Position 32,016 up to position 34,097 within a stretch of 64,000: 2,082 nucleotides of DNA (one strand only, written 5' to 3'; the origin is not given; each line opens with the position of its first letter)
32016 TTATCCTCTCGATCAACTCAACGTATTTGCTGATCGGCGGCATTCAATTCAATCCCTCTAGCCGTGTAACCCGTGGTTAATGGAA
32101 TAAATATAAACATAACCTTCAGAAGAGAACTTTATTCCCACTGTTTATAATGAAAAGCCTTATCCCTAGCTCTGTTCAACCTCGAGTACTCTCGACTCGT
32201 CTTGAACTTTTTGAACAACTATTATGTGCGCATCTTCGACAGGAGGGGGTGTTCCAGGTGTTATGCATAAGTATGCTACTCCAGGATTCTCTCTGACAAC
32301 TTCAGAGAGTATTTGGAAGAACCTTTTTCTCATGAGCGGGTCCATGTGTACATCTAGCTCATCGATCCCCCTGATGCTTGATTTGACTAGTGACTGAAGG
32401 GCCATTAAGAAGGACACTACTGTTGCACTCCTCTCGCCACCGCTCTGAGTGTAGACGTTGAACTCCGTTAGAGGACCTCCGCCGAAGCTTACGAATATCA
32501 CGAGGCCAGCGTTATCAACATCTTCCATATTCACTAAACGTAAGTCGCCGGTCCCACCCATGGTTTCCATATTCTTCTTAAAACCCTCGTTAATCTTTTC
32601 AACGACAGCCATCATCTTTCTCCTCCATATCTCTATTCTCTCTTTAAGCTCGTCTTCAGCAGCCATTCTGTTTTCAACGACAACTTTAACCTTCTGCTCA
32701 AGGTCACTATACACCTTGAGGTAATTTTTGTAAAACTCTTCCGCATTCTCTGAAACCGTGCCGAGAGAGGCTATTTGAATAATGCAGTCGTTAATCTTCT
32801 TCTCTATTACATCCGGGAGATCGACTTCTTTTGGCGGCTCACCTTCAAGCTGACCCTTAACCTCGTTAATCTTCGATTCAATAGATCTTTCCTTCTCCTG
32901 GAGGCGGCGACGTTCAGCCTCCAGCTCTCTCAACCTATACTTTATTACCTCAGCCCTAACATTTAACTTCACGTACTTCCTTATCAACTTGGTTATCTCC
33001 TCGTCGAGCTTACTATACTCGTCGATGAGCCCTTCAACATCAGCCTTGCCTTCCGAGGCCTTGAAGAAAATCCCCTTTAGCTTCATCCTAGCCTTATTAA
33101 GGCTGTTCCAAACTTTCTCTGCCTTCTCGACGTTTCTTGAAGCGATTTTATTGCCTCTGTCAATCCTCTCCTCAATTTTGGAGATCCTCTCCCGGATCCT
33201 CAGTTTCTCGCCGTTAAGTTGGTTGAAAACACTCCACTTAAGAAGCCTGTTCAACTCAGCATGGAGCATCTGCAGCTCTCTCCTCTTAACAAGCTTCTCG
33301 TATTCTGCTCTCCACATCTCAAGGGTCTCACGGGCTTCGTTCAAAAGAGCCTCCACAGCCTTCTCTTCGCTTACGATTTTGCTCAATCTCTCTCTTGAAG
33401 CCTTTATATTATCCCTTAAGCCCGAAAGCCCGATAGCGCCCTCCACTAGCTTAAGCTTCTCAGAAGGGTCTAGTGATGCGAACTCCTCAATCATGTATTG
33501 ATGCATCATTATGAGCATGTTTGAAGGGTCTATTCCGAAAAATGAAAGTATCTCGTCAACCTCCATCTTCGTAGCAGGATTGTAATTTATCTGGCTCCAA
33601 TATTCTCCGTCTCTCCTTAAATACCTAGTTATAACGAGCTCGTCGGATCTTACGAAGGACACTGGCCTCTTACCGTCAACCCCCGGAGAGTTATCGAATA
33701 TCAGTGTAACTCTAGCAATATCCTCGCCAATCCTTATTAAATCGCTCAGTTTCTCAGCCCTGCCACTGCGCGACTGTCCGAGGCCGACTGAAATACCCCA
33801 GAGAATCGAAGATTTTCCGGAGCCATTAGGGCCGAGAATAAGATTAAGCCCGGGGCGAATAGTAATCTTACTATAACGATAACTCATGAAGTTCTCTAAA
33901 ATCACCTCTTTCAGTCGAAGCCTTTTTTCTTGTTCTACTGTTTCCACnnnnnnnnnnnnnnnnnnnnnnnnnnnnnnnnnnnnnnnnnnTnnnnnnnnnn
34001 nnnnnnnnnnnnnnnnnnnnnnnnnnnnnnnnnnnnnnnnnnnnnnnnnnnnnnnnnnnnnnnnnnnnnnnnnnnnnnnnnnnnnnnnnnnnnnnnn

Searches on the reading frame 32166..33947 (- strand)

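Call 59: search_protein_families(library=pfam, max_evalue=0.00001, proteins=[window:32166-33947:-])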
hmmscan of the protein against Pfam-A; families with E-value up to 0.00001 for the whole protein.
window:32166-33947:- (593 aa): 4 families
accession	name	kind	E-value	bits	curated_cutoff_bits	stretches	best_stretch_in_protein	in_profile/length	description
PF02463.25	SMC_N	-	3.7e-28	98.9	40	1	12-550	2-186/220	RecF/RecN/SMC N terminal domain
PF13476.12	AAA_23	-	4.8e-18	67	27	1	15-235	2-196/201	AAA domain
PF13175.12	AAA_15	-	9.3e-11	42.4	32.1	1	12-554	3-360/374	AAA ATPase domain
PF13304.12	AAA_21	-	1.4e-06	29.1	27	0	444-549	220-285/304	AAA domain, putative AbiEii toxin, Type IV TA system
